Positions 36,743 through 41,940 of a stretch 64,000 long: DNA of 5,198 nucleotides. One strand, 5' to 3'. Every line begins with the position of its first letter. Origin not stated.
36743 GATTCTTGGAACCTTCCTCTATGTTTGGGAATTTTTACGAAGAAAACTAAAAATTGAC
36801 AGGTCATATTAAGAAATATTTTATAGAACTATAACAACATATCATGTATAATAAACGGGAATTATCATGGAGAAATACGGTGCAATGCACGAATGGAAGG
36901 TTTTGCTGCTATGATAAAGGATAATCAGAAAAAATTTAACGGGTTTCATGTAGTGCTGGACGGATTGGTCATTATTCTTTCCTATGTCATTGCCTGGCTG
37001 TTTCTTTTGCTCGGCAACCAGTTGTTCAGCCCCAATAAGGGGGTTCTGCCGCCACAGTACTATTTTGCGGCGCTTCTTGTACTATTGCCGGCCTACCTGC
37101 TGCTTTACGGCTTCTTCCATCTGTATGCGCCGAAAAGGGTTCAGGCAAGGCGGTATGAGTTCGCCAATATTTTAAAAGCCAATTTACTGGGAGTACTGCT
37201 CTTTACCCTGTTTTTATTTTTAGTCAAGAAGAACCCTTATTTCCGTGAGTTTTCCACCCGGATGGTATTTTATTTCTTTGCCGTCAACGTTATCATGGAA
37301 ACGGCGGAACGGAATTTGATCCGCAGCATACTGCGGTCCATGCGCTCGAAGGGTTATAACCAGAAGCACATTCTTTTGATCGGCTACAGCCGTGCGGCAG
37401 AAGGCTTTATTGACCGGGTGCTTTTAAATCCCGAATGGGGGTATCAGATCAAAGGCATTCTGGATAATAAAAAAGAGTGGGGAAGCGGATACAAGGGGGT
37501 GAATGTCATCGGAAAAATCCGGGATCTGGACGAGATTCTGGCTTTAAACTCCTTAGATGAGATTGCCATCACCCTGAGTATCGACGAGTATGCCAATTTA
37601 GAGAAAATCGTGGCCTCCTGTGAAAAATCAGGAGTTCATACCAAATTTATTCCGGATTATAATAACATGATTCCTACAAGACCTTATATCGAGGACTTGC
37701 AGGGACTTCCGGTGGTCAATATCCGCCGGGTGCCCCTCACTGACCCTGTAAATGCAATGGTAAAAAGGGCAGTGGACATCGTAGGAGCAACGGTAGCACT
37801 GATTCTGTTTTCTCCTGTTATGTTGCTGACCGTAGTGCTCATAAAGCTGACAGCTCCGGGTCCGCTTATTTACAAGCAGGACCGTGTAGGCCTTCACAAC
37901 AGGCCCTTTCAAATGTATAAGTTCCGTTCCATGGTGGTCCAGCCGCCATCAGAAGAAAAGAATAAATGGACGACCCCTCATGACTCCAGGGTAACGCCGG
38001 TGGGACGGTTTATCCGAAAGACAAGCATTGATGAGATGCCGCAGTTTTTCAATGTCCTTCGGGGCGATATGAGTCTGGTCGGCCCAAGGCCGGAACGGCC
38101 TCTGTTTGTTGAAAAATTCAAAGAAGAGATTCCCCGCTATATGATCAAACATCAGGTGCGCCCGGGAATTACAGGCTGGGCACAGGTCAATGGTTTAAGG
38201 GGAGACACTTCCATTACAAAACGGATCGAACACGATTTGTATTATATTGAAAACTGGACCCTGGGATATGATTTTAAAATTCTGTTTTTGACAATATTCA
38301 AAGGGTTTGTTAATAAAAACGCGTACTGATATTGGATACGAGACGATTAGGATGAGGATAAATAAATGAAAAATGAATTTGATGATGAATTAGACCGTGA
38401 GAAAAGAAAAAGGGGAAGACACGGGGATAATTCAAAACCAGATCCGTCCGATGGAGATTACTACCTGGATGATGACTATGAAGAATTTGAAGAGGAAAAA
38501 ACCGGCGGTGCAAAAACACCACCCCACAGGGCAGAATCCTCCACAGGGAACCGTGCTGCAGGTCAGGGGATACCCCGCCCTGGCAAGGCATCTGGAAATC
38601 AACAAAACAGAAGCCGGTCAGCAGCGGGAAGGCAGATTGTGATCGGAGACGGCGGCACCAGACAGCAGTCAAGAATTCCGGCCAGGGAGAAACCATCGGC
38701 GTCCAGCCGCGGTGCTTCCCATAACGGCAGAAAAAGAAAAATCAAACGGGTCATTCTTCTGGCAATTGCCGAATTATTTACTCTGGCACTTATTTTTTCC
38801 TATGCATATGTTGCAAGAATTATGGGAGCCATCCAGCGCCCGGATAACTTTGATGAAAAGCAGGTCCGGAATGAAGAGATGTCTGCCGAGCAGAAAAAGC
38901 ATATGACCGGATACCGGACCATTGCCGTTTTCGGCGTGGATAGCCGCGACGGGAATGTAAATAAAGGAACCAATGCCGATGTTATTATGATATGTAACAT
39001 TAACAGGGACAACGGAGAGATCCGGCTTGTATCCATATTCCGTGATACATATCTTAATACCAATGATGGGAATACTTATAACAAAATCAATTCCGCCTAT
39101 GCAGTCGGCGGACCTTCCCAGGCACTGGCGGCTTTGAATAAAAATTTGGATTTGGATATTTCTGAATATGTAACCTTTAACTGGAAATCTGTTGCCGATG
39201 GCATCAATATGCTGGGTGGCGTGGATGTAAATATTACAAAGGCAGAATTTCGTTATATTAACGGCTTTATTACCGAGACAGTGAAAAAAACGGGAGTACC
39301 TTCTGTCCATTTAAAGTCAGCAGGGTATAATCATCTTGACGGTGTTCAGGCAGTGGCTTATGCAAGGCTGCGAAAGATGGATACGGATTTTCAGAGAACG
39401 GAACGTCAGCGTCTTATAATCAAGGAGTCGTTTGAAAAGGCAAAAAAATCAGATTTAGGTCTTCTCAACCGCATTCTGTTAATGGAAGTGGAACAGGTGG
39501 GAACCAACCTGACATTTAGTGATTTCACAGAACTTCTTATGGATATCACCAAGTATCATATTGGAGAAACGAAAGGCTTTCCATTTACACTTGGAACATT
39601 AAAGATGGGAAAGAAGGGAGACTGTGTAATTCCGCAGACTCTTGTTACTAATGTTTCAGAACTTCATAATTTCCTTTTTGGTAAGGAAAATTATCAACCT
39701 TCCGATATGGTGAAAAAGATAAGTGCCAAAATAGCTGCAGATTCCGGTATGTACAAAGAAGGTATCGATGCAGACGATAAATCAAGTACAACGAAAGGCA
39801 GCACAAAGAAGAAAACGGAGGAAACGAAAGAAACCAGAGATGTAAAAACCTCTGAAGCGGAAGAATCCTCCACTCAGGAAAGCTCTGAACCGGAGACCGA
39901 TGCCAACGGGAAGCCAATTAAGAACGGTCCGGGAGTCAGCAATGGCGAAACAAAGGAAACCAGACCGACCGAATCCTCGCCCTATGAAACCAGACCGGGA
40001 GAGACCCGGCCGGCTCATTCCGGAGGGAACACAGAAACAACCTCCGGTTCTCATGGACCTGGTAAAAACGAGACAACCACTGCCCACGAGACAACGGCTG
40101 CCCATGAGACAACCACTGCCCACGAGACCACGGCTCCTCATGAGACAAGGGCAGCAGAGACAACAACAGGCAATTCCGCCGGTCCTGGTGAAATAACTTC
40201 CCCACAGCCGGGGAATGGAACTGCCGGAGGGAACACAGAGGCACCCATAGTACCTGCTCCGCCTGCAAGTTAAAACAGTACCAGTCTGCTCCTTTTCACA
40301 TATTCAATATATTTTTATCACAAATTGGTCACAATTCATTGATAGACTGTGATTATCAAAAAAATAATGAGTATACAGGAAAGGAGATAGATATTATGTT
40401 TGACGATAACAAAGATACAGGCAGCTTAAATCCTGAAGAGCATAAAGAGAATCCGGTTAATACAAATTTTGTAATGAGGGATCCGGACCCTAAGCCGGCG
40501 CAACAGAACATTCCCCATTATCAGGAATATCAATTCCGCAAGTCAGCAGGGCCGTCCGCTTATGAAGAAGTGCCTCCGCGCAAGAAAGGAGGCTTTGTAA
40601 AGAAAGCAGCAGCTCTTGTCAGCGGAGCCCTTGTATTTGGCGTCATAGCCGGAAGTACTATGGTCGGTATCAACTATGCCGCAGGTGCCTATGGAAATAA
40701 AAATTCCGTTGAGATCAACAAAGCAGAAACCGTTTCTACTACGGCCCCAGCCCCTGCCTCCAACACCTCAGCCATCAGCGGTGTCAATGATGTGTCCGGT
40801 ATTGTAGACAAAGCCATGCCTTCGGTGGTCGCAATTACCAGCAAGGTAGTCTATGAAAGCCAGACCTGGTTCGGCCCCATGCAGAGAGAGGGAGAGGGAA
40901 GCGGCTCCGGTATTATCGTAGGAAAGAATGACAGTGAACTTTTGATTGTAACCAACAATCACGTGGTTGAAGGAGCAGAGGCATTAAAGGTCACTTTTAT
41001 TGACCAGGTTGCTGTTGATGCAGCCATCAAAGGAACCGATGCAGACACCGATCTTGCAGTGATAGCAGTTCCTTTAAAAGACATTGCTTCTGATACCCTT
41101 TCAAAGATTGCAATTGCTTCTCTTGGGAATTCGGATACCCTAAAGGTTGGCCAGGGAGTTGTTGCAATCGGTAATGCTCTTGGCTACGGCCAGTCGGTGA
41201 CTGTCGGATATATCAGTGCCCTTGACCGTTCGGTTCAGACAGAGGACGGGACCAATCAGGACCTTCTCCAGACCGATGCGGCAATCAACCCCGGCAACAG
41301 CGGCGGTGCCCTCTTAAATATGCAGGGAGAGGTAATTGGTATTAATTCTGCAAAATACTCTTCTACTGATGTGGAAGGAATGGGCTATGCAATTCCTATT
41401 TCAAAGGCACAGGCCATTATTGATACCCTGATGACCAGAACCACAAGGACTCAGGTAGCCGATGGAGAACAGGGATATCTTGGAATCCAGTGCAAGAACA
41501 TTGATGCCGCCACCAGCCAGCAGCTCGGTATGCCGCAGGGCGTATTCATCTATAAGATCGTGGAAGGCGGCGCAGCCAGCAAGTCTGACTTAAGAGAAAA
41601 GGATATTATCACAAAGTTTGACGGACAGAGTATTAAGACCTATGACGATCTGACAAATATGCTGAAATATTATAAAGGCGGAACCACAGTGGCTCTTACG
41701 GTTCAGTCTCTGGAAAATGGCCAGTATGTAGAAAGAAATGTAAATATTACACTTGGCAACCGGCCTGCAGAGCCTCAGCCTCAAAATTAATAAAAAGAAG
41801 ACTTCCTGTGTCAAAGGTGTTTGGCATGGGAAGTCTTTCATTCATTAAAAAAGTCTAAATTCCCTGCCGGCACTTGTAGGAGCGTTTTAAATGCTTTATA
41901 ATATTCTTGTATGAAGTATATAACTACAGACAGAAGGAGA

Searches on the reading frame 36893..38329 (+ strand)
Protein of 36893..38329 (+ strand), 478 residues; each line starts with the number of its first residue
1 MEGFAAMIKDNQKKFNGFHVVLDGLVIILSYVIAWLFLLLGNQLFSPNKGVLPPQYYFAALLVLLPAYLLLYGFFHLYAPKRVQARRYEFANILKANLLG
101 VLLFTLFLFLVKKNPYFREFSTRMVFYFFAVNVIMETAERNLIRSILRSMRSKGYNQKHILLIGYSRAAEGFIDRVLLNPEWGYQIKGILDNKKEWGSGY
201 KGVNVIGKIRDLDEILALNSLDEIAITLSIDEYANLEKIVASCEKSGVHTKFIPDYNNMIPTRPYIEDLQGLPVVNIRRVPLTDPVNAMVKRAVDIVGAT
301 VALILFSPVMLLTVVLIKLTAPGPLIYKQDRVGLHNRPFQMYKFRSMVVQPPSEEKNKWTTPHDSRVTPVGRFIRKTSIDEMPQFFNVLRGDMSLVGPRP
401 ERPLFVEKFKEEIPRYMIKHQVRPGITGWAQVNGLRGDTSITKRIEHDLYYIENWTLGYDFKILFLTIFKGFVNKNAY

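Call 3: search_protein_families(library=pfam, proteins=[window:36893-38329:+])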
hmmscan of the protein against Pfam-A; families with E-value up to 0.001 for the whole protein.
window:36893-38329:+ (478 aa): 2 families
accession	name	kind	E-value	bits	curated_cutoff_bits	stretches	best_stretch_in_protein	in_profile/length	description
PF02397.22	Bac_transf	-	5.2e-71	238.3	27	1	291-471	1-177/179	Bacterial sugar transferase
PF13727.12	CoA_binding_3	-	8.3e-23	81.7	25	1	75-254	3-175/175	CoA-binding domain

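Call 4: search_protein_families(library=ncbifam, proteins=[window:36893-38329:+])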
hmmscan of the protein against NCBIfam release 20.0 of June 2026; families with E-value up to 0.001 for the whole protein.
window:36893-38329:+ (478 aa): 10 families
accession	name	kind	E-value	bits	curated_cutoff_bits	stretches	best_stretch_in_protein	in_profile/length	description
TIGR03023.1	WcaJ_sugtrans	equivalog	6.5e-149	497.1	410.75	1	23-478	3-453/453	undecaprenyl-phosphate glucose phosphotransferase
TIGR03025.1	EPS_sugtrans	subfamily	1.9e-137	459.1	295.55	1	23-478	3-445/445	exopolysaccharide biosynthesis polyprenyl glycosylphosphotransferase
NF007518.0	PRK10124.1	equivalog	8.5e-93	311.6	684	1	61-478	52-464/464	undecaprenyl-phosphate glucose phosphotransferase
TIGR03013.1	EpsB_2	subfamily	4.5e-74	250.1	393.35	1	68-468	42-433/443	TIGR03013 family XrtA/PEP-CTERM system glycosyltransferase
TIGR03022.1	WbaP_sugtrans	subfamily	8.1e-73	246.2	403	1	36-468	10-446/456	undecaprenyl-phosphate galactose phosphotransferase WbaP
NF050817.1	PolSacchBiosHfsE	equivalog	2.8e-56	191.2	750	1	121-468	105-456/467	polysaccharide biosynthesis protein HfsE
NF041877.1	EPS_EpsZ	equivalog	3.8e-52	177.5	800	1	127-468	104-449/459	exopolysaccharide biosynthesis polyisoprenyl-phosphate hexose-1-phosphate transferase EpsZ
NF052601.1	undeca_RfbP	equivalog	3.1e-45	154.3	330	1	287-469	41-233/244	undecaprenyl-phosphate galactose phosphotransferase family protein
NF011751.0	PRK15204.1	equivalog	4.9e-41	140.8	907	1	82-468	75-466/476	undecaprenyl-phosphate galactose phosphotransferase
NF045514.1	glycotran_HepC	equivalog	7.6e-27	94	140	1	285-400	111-211/220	heterocyst development glycosyltransferase HepC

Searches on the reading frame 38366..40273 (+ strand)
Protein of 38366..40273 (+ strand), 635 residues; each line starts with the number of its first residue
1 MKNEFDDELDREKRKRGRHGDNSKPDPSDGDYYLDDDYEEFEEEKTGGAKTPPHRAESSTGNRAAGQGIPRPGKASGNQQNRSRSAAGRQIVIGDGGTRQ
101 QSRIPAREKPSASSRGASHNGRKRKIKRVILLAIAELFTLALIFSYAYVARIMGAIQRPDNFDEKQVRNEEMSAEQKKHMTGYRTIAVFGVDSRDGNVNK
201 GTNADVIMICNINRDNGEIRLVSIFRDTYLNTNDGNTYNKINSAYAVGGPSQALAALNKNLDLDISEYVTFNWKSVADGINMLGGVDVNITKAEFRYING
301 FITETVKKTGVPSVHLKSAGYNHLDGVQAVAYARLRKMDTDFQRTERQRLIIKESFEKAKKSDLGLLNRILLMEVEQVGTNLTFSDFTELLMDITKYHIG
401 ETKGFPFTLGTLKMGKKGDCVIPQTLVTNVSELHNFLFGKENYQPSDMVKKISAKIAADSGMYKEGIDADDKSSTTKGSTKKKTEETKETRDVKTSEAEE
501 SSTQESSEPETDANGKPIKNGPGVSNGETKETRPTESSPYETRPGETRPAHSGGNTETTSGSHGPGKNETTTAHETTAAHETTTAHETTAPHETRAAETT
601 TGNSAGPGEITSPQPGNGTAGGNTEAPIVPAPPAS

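Call 3: search_protein_families(library=pfam, proteins=[window:38366-40273:+])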
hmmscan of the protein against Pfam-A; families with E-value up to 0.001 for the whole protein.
window:38366-40273:+ (635 aa): 1 family
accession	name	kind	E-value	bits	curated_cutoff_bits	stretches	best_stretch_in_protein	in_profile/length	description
PF03816.19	LytR_cpsA_psr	-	5.7e-33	114.6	24.6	1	203-360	1-149/150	LytR_cpsA_psr family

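Call 4: search_protein_families(library=ncbifam, proteins=[window:38366-40273:+])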
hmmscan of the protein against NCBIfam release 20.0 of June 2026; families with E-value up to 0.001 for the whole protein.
window:38366-40273:+ (635 aa): 4 families
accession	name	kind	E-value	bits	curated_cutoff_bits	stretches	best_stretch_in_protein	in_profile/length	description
NF006897.1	PRK09379.1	equivalog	1e-27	97.2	441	1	127-393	5-253/298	polyisoprenyl-teichoic acid--peptidoglycan teichoic acid transferase TagU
TIGR00350.1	lytR_cpsA_psr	domain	1.7e-26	93.3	62.3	1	203-359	2-150/152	LCP family glycopolymer transferase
NF047591.1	ligase_LytR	equivalog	1.6e-18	67.1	450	1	127-371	2-248/336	glycopolymer--peptidoglycan transferase LytR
NF051849.1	LCP_trans_Cps2A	equivalog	1.2e-10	41.2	650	1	170-390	208-417/477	LCP family glycopolymer transferase CpsA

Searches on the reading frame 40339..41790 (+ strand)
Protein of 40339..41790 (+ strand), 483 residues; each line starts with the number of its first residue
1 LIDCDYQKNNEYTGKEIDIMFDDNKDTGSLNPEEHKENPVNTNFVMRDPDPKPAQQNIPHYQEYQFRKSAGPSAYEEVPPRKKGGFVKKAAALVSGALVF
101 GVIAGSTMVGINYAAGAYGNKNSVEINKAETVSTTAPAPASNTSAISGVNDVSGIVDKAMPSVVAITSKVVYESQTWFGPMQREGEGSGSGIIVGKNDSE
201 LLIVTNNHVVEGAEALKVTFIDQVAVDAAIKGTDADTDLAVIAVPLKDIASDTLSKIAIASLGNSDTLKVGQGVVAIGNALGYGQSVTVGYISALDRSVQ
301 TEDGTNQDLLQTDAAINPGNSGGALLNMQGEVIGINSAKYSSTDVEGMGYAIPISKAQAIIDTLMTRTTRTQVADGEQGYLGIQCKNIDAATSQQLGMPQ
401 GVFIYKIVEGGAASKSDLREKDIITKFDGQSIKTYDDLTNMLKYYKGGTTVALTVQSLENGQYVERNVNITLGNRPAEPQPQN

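Call 16: search_protein_families(library=pfam, proteins=[window:40339-41790:+])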
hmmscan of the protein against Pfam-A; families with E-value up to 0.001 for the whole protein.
window:40339-41790:+ (483 aa): 5 families
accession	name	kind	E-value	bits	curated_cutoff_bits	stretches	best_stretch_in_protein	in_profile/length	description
PF13365.12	Trypsin_2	-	8.7e-30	104.8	27.6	1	189-335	1-144/144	Trypsin-like peptidase domain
PF00089.32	Trypsin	-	8.7e-19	68.7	20.6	1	172-361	9-220/220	Trypsin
PF13180.12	PDZ_2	-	6.6e-11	42.8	27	1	379-456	1-68/80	PDZ domain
PF00595.29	PDZ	-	3.2e-08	34.3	23.2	1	375-456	6-81/81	PDZ domain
PF17820.7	PDZ_6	-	9.9e-06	25.7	27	1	404-456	2-53/54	PDZ domain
